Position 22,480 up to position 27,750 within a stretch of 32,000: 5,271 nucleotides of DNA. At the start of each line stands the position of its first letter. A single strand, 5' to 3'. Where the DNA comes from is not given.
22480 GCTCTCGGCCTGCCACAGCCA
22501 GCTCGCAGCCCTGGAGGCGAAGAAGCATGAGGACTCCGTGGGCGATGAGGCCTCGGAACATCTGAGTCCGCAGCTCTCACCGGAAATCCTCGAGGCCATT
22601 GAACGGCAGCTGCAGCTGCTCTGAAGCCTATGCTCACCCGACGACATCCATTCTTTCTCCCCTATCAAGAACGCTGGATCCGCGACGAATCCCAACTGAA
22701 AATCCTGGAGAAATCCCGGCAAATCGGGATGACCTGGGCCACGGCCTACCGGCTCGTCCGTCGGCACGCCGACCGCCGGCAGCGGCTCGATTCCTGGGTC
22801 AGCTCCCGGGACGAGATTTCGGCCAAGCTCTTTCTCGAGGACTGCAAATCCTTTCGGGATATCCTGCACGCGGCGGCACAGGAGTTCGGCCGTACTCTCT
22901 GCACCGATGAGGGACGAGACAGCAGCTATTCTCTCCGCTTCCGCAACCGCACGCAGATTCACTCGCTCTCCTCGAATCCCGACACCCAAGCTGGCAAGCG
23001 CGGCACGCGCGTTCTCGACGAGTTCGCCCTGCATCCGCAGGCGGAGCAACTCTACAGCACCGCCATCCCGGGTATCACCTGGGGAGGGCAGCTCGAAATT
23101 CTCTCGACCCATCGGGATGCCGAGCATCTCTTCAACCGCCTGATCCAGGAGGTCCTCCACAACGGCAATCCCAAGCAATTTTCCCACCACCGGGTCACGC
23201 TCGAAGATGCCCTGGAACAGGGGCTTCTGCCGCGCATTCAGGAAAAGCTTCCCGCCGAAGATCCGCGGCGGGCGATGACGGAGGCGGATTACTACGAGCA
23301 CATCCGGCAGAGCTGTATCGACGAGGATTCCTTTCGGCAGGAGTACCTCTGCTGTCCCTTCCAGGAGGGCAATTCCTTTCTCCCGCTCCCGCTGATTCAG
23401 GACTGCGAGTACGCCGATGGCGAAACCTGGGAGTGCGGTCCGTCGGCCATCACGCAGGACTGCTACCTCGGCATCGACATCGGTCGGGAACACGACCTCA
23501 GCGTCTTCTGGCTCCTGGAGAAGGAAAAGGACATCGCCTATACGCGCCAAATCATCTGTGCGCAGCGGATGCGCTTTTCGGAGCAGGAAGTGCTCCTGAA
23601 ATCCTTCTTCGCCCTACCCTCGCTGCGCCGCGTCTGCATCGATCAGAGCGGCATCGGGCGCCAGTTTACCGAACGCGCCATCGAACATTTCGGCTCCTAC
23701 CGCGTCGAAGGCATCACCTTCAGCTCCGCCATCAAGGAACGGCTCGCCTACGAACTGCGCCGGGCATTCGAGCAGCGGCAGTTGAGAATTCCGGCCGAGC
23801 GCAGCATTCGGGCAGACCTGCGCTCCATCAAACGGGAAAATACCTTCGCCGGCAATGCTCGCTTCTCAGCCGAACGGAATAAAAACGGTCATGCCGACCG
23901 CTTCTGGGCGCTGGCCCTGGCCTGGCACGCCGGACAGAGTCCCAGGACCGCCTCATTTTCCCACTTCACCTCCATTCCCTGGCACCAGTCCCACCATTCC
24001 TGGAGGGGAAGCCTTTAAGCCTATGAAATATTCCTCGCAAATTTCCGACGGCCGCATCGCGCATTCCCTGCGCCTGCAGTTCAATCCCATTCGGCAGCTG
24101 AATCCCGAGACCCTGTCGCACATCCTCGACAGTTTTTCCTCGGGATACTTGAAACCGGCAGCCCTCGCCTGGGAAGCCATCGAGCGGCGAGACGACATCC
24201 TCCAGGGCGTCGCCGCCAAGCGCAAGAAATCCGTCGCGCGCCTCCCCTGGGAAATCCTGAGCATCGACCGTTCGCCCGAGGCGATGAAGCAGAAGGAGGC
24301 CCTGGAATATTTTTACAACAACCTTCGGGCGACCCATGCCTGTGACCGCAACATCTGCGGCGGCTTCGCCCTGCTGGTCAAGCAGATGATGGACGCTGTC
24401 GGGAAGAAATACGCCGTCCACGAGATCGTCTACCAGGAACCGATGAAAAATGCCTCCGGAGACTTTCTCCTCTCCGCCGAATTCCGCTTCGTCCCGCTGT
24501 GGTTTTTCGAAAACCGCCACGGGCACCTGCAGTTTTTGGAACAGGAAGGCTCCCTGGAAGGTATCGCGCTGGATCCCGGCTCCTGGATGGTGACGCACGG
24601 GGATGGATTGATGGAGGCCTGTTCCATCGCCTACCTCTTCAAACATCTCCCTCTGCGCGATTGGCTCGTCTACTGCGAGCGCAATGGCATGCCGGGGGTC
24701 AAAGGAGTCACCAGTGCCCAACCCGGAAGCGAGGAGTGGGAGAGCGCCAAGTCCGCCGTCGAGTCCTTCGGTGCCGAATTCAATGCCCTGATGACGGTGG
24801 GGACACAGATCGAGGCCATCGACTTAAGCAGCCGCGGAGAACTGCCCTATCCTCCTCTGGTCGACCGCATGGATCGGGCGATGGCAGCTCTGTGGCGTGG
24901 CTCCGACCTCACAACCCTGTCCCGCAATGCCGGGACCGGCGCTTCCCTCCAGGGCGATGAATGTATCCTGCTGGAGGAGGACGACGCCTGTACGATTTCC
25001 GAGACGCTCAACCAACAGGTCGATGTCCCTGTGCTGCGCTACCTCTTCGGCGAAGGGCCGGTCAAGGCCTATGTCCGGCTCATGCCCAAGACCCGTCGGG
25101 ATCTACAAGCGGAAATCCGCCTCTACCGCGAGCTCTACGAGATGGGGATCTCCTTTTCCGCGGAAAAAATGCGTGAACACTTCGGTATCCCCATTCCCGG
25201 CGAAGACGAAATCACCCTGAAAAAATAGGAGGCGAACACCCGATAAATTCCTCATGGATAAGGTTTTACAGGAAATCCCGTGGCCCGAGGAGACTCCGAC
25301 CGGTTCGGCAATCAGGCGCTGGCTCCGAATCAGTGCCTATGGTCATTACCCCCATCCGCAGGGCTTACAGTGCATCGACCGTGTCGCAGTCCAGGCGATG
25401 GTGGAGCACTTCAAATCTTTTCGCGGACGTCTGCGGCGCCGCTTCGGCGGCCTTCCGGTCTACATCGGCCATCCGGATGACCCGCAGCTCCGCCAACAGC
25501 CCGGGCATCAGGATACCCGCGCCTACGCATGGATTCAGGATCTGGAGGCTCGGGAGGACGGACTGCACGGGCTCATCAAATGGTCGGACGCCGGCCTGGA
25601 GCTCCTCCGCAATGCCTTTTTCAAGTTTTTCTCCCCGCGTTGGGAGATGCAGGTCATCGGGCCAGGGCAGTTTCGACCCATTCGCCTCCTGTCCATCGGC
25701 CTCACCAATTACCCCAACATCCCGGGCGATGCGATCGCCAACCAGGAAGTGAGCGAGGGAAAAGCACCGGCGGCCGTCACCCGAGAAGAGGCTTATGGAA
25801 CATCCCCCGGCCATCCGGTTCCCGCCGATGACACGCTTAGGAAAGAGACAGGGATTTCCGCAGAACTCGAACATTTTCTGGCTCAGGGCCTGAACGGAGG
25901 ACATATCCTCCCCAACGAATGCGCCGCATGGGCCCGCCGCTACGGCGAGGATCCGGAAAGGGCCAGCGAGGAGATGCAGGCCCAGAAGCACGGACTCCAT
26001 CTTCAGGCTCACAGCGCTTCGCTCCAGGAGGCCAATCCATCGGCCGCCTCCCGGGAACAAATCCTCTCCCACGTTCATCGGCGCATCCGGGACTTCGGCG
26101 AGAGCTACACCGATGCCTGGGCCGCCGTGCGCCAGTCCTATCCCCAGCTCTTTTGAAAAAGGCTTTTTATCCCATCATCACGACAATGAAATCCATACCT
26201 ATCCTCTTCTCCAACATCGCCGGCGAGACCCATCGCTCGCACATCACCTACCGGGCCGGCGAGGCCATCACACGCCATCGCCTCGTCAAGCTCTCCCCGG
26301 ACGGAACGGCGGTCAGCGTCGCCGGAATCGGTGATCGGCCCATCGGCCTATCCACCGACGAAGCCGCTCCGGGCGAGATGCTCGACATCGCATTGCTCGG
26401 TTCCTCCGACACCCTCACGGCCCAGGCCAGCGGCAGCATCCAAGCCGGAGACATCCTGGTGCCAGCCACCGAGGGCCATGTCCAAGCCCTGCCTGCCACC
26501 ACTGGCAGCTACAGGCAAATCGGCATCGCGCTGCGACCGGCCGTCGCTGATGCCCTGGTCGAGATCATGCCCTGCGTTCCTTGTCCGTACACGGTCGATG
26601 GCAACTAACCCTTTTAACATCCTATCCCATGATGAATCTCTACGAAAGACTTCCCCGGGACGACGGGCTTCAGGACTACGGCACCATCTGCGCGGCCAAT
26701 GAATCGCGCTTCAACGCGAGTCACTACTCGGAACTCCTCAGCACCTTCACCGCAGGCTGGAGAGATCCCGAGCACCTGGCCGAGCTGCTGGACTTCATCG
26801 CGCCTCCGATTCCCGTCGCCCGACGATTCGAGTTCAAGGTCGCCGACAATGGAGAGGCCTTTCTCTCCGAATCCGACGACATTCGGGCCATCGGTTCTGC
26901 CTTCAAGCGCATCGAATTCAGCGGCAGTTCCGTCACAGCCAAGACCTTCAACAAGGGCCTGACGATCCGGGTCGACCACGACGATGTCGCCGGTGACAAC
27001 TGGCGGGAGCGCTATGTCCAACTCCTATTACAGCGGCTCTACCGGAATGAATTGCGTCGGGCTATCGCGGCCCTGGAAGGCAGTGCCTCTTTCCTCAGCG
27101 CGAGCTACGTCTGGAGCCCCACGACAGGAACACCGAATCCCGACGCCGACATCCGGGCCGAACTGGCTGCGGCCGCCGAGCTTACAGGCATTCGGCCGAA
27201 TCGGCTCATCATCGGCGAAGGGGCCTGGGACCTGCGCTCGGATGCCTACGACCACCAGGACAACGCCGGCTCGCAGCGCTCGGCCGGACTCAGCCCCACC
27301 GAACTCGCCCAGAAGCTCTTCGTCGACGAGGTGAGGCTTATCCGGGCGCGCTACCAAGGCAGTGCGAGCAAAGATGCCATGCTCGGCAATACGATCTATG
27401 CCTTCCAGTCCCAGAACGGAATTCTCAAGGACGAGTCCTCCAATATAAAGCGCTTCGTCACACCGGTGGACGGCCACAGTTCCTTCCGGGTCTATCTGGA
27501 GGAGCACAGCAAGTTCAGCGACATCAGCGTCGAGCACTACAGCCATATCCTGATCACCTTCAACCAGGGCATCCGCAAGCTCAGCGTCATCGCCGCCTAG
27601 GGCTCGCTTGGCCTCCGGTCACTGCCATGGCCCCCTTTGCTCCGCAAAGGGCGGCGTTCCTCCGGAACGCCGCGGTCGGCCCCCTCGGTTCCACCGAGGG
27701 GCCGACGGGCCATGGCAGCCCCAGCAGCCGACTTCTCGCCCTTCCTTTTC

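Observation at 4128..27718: Dense family of ~85-100 nt 'closing stem + three hairpins' intergenic elements (9 copies in 32 kb)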

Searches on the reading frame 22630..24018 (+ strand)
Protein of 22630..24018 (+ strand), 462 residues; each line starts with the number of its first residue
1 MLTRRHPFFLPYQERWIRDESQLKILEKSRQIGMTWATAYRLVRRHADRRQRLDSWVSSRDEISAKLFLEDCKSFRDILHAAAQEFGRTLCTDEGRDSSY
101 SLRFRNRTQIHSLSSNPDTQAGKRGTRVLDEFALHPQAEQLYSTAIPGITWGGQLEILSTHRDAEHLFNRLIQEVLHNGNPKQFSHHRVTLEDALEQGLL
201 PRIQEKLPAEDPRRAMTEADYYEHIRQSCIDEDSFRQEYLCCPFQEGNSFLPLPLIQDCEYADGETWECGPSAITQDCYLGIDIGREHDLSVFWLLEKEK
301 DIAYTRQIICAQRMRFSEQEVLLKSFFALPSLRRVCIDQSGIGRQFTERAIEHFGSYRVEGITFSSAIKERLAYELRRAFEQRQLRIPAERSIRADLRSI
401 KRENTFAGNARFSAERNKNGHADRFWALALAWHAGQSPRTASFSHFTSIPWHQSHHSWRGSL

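Call 11: search_protein_families(library=ncbifam, proteins=[window:22630-24018:+])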
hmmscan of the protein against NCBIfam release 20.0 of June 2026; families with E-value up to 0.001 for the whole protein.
window:22630-24018:+ (462 aa): 0 families

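Call 77: search_protein_families(library=phrogs, proteins=[window:22630-24018:+], max_evalue=0.001)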
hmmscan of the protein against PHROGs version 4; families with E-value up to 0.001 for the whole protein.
window:22630-24018:+ (462 aa): 6 families
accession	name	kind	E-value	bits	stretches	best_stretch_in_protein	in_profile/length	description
phrog_5909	-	head and packaging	1.4e-35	123.8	1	155-433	3-266/285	terminase large subunit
phrog_2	-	head and packaging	1.3e-24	88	1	10-433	267-590/807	terminase large subunit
phrog_5713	-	head and packaging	1.8e-19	71.1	1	312-438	2-128/143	terminase large subunit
phrog_9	-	head and packaging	1.4e-05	25.2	1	225-436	434-664/812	terminase large subunit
phrog_3746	-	head and packaging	0.00014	22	1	10-140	145-266/374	terminase large subunit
phrog_27743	-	unknown function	0.00062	20.4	0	368-437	141-214/233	-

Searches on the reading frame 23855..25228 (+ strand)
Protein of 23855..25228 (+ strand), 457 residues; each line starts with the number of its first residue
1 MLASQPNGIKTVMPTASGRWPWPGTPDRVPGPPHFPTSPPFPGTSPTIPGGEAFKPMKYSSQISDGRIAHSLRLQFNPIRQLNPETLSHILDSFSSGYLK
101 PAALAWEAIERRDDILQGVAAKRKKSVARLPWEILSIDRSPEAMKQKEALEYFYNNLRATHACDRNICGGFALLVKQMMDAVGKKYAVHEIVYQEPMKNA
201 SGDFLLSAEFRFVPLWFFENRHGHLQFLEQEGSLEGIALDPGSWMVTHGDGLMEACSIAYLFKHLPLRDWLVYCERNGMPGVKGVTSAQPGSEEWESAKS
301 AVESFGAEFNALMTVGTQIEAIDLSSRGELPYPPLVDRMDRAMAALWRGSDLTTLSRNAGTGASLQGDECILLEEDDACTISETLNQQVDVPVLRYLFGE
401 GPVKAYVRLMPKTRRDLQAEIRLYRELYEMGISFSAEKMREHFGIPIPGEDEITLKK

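Call 11: search_protein_families(library=ncbifam, proteins=[window:23855-25228:+])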
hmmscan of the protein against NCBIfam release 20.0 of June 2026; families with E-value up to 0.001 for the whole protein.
window:23855-25228:+ (457 aa): 0 families

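Call 77: search_protein_families(library=phrogs, proteins=[window:23855-25228:+], max_evalue=0.001)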
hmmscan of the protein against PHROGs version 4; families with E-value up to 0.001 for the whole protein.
window:23855-25228:+ (457 aa): 3 families
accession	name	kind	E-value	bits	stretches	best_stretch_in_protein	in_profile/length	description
phrog_113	-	head and packaging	3.7e-34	119.1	1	106-456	72-422/1272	portal protein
phrog_10231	-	unknown function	0.00015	22.3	1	336-455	24-145/256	-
phrog_25139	-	unknown function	0.00039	21.6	1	251-324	22-95/108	-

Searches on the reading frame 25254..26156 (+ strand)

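Call 11: search_protein_families(library=ncbifam, proteins=[window:25254-26156:+])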
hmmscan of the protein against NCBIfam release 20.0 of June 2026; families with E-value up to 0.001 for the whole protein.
window:25254-26156:+ (300 aa): 0 families

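Call 77: search_protein_families(library=phrogs, proteins=[window:25254-26156:+], max_evalue=0.001)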
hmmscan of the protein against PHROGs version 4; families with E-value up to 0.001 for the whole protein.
window:25254-26156:+ (300 aa): 1 family
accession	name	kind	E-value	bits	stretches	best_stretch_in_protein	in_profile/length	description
phrog_328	-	head and packaging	3.1e-15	57.6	1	79-167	75-162/339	head maturation protease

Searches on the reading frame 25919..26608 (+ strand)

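Call 77: search_protein_families(library=phrogs, proteins=[window:25919-26608:+], max_evalue=0.001)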
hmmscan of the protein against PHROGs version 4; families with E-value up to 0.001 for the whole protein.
window:25919-26608:+ (229 aa): 1 family
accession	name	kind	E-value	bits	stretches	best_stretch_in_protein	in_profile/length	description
phrog_673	-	head and packaging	1.3e-19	72.2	1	108-216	21-126/260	head scaffolding protein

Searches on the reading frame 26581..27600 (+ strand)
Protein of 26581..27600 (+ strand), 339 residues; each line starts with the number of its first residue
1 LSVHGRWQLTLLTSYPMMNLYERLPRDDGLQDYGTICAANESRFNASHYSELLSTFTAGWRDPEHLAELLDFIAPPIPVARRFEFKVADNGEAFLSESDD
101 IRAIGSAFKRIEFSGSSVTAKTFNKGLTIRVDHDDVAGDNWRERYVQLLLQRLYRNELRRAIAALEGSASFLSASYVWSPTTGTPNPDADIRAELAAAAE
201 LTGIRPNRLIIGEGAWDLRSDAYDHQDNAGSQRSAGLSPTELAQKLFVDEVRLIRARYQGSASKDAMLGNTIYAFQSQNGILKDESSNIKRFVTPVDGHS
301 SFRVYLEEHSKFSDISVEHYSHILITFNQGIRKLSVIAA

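Call 11: search_protein_families(library=ncbifam, proteins=[window:26581-27600:+])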
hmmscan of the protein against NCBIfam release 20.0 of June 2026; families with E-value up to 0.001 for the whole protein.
window:26581-27600:+ (339 aa): 0 families

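Call 77: search_protein_families(library=phrogs, proteins=[window:26581-27600:+], max_evalue=0.001)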
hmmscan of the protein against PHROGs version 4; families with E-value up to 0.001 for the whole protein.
window:26581-27600:+ (339 aa): 1 family
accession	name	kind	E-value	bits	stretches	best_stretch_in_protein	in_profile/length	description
phrog_1005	-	head and packaging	8.4e-11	42.7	1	48-263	11-232/315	major head protein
